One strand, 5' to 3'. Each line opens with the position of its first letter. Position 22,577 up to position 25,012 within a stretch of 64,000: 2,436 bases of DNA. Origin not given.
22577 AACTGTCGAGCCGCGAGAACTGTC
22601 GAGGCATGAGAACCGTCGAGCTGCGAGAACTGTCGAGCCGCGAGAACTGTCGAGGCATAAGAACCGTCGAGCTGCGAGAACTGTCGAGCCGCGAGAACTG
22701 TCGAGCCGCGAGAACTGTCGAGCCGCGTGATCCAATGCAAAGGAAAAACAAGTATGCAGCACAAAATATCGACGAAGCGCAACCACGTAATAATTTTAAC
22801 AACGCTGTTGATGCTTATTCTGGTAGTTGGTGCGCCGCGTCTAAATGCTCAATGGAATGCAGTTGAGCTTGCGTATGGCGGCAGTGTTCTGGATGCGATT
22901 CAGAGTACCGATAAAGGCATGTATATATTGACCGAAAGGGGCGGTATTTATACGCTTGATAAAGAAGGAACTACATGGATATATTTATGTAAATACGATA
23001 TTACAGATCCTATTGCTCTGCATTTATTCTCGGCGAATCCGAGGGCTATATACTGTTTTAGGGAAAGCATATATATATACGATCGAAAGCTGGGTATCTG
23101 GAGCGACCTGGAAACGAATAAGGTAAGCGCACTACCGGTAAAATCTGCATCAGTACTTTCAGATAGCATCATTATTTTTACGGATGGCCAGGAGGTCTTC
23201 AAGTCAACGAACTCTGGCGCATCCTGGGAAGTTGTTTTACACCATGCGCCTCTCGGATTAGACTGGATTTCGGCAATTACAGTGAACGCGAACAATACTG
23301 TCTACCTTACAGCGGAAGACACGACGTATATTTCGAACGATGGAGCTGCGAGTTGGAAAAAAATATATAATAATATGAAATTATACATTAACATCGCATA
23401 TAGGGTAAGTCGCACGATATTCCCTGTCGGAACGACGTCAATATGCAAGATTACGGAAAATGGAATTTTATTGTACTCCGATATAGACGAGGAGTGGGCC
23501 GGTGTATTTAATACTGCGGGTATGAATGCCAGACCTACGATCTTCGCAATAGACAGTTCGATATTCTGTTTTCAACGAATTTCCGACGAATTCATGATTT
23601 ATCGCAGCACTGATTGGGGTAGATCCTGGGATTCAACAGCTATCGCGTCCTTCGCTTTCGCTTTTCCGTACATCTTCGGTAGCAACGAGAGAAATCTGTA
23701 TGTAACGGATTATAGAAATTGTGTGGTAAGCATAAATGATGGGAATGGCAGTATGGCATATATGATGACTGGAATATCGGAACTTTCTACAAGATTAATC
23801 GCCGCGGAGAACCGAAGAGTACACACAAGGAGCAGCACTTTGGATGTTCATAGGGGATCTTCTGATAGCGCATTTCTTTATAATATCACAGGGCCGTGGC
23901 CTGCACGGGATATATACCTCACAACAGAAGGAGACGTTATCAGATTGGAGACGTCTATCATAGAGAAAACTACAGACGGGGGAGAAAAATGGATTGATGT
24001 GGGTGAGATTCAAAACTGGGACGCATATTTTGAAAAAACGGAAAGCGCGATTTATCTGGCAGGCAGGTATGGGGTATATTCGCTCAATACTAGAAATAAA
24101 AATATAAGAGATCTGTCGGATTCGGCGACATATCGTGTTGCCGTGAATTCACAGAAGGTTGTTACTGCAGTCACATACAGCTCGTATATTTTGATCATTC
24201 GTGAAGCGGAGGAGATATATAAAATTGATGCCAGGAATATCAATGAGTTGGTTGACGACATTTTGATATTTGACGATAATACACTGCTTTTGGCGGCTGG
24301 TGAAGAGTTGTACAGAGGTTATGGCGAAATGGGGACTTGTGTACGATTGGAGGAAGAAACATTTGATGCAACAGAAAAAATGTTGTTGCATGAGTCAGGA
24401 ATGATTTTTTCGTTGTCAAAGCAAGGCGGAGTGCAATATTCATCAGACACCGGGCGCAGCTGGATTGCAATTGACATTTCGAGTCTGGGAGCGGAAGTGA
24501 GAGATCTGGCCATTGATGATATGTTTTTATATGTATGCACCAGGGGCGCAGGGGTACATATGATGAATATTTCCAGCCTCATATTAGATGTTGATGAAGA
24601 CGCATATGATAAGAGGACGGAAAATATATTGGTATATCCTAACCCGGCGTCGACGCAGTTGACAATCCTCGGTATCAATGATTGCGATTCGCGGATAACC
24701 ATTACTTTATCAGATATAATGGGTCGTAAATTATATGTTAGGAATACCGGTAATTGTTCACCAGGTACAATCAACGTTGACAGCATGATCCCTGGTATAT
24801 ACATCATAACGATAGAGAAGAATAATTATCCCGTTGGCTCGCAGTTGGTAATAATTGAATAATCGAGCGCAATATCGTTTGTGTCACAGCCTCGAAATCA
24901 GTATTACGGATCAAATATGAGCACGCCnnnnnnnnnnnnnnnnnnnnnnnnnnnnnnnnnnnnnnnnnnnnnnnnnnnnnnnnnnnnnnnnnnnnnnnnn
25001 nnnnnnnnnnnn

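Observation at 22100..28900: Low-GC island with two paralogous BNR/Asp-box tandem-propeller T9SS cargos and two decayed ISL3 transposase remnants in direct orientation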

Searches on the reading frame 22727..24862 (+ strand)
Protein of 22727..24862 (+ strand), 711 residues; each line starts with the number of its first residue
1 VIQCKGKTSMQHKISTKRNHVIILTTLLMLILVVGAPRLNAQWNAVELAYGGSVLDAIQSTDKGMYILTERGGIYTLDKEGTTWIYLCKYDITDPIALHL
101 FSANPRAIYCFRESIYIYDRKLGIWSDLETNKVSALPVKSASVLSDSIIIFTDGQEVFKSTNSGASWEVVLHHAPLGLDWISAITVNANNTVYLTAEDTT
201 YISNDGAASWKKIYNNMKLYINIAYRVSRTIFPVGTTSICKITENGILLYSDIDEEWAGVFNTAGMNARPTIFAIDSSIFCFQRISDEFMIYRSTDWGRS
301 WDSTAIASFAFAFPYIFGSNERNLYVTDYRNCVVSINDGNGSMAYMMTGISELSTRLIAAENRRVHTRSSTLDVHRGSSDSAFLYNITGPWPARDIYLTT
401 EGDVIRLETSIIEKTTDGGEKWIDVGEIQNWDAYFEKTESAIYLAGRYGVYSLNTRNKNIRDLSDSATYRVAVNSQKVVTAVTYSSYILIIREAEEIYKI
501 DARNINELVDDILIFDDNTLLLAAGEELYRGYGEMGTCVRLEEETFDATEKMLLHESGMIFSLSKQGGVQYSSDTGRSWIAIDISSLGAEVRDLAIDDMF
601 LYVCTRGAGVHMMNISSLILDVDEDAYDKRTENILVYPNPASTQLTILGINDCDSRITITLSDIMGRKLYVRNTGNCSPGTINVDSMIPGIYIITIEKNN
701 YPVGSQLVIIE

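Call 3: search_protein_families(library=pfam, proteins=[window:22727-24862:+], max_evalue=0.01)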
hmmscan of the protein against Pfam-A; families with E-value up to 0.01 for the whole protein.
window:22727-24862:+ (711 aa): 2 families
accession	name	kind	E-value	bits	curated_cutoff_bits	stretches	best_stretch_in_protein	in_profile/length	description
PF18962.6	Por_Secre_tail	-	1.7e-09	38.3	27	1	636-709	1-75/75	Secretion system C-terminal sorting domain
PF15902.12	Sortilin-Vps10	-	8.7e-06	25.2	33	1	146-218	36-117/446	Sortilin, neurotensin receptor 3,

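Call 4: search_protein_families(library=ncbifam, proteins=[window:22727-24862:+], max_evalue=0.01)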
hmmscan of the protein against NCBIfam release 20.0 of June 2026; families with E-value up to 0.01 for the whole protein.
window:22727-24862:+ (711 aa): 3 families
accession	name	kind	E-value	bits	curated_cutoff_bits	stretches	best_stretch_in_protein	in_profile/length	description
NF045728.1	glycosyl_F510_1955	equivalog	1.9e-13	50.3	175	2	147-221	106-181/246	F510_1955 family glycosylhydrolase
NF038113.1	T9SSA_dep_M36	equivalog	2.7e-09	35.8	885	1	630-709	789-868/869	T9SS-dependent M36 family metallopeptidase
TIGR04183.1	Por_Secre_tail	domain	4.6e-08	32.9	23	1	636-708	1-70/72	T9SS type A sorting domain-containing protein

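Call 16: find_homologous_proteins(query=window:22727-24862:+)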
Query window:22727-24862:+ (711 aa): 24 proteins with E <= 0.001 among 8000 candidates.
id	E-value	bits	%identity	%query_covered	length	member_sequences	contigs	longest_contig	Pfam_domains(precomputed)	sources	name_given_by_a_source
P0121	0.0e+0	1582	100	99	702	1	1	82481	PF18962.8,PF25852.1,PF15902.13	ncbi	-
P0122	2.4e-14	71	24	37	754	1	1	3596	PF18962.8,PF25852.1,PF14870.13,PF02012.27,PF15902.13,PF13088.13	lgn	-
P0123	4.8e-13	67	29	19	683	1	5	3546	PF18962.8,PF25852.1,PF15902.13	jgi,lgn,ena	-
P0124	1.7e-12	65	21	96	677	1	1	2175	PF18962.8,PF25852.1,PF14870.13,PF02012.27,PF15902.13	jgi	jgi:photosystem II stability/assembly factor-like uncharacterized protein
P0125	2.9e-11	61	21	92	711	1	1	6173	PF23366.2,PF13585.13,PF18962.8,PF25852.1,PF14870.13,PF02012.27,PF15902.13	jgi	jgi:photosystem II stability/assembly factor-like uncharacterized protein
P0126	6.9e-11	59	24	46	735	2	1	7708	PF18962.8,PF25852.1,PF02012.27,PF15902.13,PF13088.13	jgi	jgi:hypothetical protein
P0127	2.5e-9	54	26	21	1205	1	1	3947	PF18986.6,PF25852.1,PF14870.13,PF15902.13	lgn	-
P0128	1.4e-8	52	22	46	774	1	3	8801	PF18962.8,PF14870.13,PF02012.27,PF00041.28,PF15902.13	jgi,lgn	-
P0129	3.7e-8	50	28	30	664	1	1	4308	PF25852.1,PF14870.13,PF02012.27,PF15902.13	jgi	jgi:photosystem II stability/assembly factor-like uncharacterized protein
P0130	3.9e-8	50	25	21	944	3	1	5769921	PF25852.1,PF14870.13,PF02012.27,PF15902.13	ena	-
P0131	6.5e-8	50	28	21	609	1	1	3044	PF25852.1,PF14870.13,PF02012.27,PF15902.13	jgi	jgi:photosystem II stability/assembly factor-like uncharacterized protein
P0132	7.5e-8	49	20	81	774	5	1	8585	PF18962.8,PF14870.13,PF02012.27,PF00041.28,PF15902.13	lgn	-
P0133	7.6e-8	49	21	97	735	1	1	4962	PF18962.8,PF25852.1,PF14870.13,PF02012.27,PF15902.13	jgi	jgi:photosystem II stability/assembly factor-like uncharacterized protein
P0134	1.1e-7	49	27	27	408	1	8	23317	PF18962.8,PF25852.1,PF14870.13,PF02012.27,PF15902.13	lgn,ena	-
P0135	2.2e-7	48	21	84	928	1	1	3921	PF23366.2,PF18962.8,PF15899.12,PF14870.13,PF02012.27,PF15902.13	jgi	jgi:photosystem II stability/assembly factor-like uncharacterized protein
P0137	1.3e-6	45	25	28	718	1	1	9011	PF18962.8,PF15899.12,PF25852.1,PF02012.27,PF15902.13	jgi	jgi:photosystem II stability/assembly factor-like uncharacterized protein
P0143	6.6e-4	36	37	11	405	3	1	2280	PF18962.8,PF25852.1,PF02012.27,PF15902.13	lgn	-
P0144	9.8e-4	36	23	24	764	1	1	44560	PF18962.8,PF25852.1,PF14870.13,PF02012.27,PF15902.13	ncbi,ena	-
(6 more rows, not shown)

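Call 26: search_solved_structures(query=window:22727-24862:+, max_evalue=1)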
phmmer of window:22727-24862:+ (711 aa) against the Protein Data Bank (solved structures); distinct sequences matched with E-value up to 1: 6.
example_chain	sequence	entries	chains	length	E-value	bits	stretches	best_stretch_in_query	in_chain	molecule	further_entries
8glk_D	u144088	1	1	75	0.0012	20.5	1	634-706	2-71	Endonuclease I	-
8glj_D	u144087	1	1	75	0.008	17.8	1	633-699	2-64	Por secretion system C-terminal sorting domain-containing protein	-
6n1n_A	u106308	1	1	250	0.22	13.1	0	114-171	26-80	Beta-lactamase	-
1wi5_A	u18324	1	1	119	0.24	12.9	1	313-362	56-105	RRP5 protein homolog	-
7wu7_4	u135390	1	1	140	0.79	11.2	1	475-548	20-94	Prefoldin subunit 4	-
6nr8_4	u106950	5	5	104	0.85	11.1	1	476-550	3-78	Prefoldin subunit 4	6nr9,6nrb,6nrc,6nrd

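Call 47: predict_structure(alignment_id=A2)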
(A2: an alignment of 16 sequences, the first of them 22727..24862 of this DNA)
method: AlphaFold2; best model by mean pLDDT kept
length: 711 residues; sequences in the alignment: 16
mean_pLDDT: 62.0   pTM: 0.47
mean pLDDT of the five models: 62.0, 61.9, 60.8, 57.2, 56.9
residues with pLDDT >= 90: 2; 70-90: 227; 50-70: 342; < 50: 140
segments of 3 or more residues with pLDDT < 50: 1-16, 35-40, 129-139, 175-178, 218-228, 314-321, 351-353, 370-374, 379-393, 429-432, 621-641, 650-653
pLDDT, mean of each block of 10 residues (from residue 1): 36 48 69 46 67 59 65 67 65 51 52 57 53 41 58 69 66 54 68 72 78 59 38 69 70 73 55 65 67 72 62 40 55 56 55 48 53 48 32 43 54 59 58 56 63 64 67 62 69 65 70 73 79 69 67 82 86 80 81 83 79 77 33 42 56 62 83 63 72 75 70 56
secondary structure, 60 per line:
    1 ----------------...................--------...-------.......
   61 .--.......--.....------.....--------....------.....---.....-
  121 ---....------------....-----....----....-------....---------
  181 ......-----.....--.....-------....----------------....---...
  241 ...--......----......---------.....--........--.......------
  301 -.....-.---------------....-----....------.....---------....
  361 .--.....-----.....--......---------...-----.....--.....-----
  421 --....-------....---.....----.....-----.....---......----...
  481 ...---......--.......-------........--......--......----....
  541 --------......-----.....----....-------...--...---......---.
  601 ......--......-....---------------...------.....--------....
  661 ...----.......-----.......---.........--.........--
elements in order (helices of 4 or more, strands of 3 or more residues): H17-35 E44-46 E54-61 E64-70 E73-77 E84-88 E97-100 E107-111 E115-119 E124-127 E140-143 E149-152 E157-160 E168-171 E181-186 E192-196 E199-203 E211-214 E231-234 E238-243 E246-251 E256-261 E271-275 E278-285 E288-294 E302-306 E324-327 E333-336 E343-347 E357-361 E364-368 E374-378 E381-386 E396-398 E404-408 E411-415 E423-426 E434-437 E441-445 E450-454 E460-464 E468-473 E478-483 E487-492 E495-501 E509-516 E519-524 E527-532 E537-540 E549-554 E560-564 E569-572 E580-582 E591-596 E600-606 E609-614 H616-619 E635-637 E644-648 E657-663 E668-674 E680-683 E690-698 E701-709

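Call 54: find_encoding_contigs(protein=P0121, flank=10000, max_places=4)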
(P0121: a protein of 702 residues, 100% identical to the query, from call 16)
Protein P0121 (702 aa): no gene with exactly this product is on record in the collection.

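Call 56: fold_search(model_id=the predicted structure, library=pdb)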
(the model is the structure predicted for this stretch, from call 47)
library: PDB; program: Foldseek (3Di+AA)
matches with E <= 10: 1801; with E <= 0.001: 1297
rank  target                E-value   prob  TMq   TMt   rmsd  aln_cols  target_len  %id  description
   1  5m11                  1.1e-19  1.00  0.24  0.23  18.1       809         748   12  Structural and functional probing of PorZ, an essential bacterial surface component of the type-IX secretion system of h (released 2016-11-09)
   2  3v9f_A                1.8e-19  1.00  0.20  0.20  25.3       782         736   12  Crystal Structure of the extracellular domain of the putative hybrid two component system BT3049 from B. thetaiotaomic (released 2012-03-14)
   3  4a2l_D                6.4e-19  1.00  0.20  0.19  24.9       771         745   10  Structure of the periplasmic domain of the heparin and heparan sulphate sensing hybrid two component system BT4663 in  (released 2012-05-02)
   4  3ott_B                1.9e-18  1.00  0.20  0.19  26.4       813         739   11  Crystal Structure of the extracellular domain of the putative one component system BT4673 from B. thetaiotaomicron (released 2011-08-10)
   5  4a2l_E                7.3e-18  1.00  0.20  0.19  25.1       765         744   10  Structure of the periplasmic domain of the heparin and heparan sulphate sensing hybrid two component system BT4663 in  (released 2012-05-02)
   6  4a2l_B                8.8e-18  1.00  0.20  0.19  24.7       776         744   10  Structure of the periplasmic domain of the heparin and heparan sulphate sensing hybrid two component system BT4663 in  (released 2012-05-02)
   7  4a2l_A                1.1e-17  1.00  0.21  0.20  25.9       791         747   10  Structure of the periplasmic domain of the heparin and heparan sulphate sensing hybrid two component system BT4663 in  (released 2012-05-02)
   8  3va6_A                1.7e-17  1.00  0.19  0.19  26.8       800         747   11  Crystal Structure of the extracellular domain of the putative hybrid two component system BT4673 from B. thetaiotaomic (released 2012-06-13)
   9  4a2m_A                2.0e-17  1.00  0.20  0.20  25.6       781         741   10  Structure of the periplasmic domain of the heparin and heparan sulphate sensing hybrid two component system BT4663 in  (released 2012-05-02)
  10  4a2l_C                2.5e-17  1.00  0.21  0.20  26.1       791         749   10  Structure of the periplasmic domain of the heparin and heparan sulphate sensing hybrid two component system BT4663 in  (released 2012-05-02)
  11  3ott_A                2.6e-17  1.00  0.19  0.19  27.5       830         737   11  Crystal Structure of the extracellular domain of the putative one component system BT4673 from B. thetaiotaomicron (released 2011-08-10)
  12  4a2m_D                2.9e-17  1.00  0.20  0.19  25.5       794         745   10  Structure of the periplasmic domain of the heparin and heparan sulphate sensing hybrid two component system BT4663 in  (released 2012-05-02)
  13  4a2m_B                4.6e-17  1.00  0.20  0.19  25.4       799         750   11  Structure of the periplasmic domain of the heparin and heparan sulphate sensing hybrid two component system BT4663 in  (released 2012-05-02)
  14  3va6_B                4.6e-17  1.00  0.20  0.19  26.1       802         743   12  Crystal Structure of the extracellular domain of the putative hybrid two component system BT4673 from B. thetaiotaomic (released 2012-06-13)
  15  4a2m_C                5.1e-17  1.00  0.20  0.19  25.8       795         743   10  Structure of the periplasmic domain of the heparin and heparan sulphate sensing hybrid two component system BT4663 in  (released 2012-05-02)
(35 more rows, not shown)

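Call 90: search_protein_representatives(protein=window:22754-24862:+)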
Query: 702 residues. Proteins with E-value up to 0.001 (for the whole library): 3651; up to 1e-10: 206; up to 1e-30: 1. The best 150 are listed.
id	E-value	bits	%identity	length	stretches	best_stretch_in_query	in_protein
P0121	0.0e+00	1582.0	100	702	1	1-702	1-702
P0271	6.0e-21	91.0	29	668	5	17-160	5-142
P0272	6.8e-20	87.5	26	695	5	505-691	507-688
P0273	2.6e-19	85.6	25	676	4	20-320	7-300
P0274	1.3e-18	83.2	29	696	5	550-687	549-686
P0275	5.8e-18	81.1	21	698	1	27-660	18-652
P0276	7.1e-18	80.8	26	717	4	30-203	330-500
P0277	8.5e-18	80.5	25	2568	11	99-228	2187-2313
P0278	9.7e-18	80.4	27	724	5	102-311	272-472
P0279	1.3e-17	79.9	25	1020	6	45-208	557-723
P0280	2.1e-17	79.3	28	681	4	556-688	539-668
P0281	5.1e-17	78.0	24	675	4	49-316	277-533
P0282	6.1e-17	77.7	27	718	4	553-700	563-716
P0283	7.2e-17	77.5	27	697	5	556-693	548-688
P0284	1.1e-16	76.8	25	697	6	545-700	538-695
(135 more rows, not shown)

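Call 101: search_protein_families(library=phrogs, proteins=[window:22754-24862:+], max_evalue=0.001)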
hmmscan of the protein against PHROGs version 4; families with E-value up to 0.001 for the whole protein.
window:22754-24862:+ (702 aa): 0 families

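Call 102: search_protein_families(library=padloc, proteins=[window:22754-24862:+], max_evalue=0.001)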
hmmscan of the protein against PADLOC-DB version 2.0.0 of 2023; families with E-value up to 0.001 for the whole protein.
window:22754-24862:+ (702 aa): 0 families
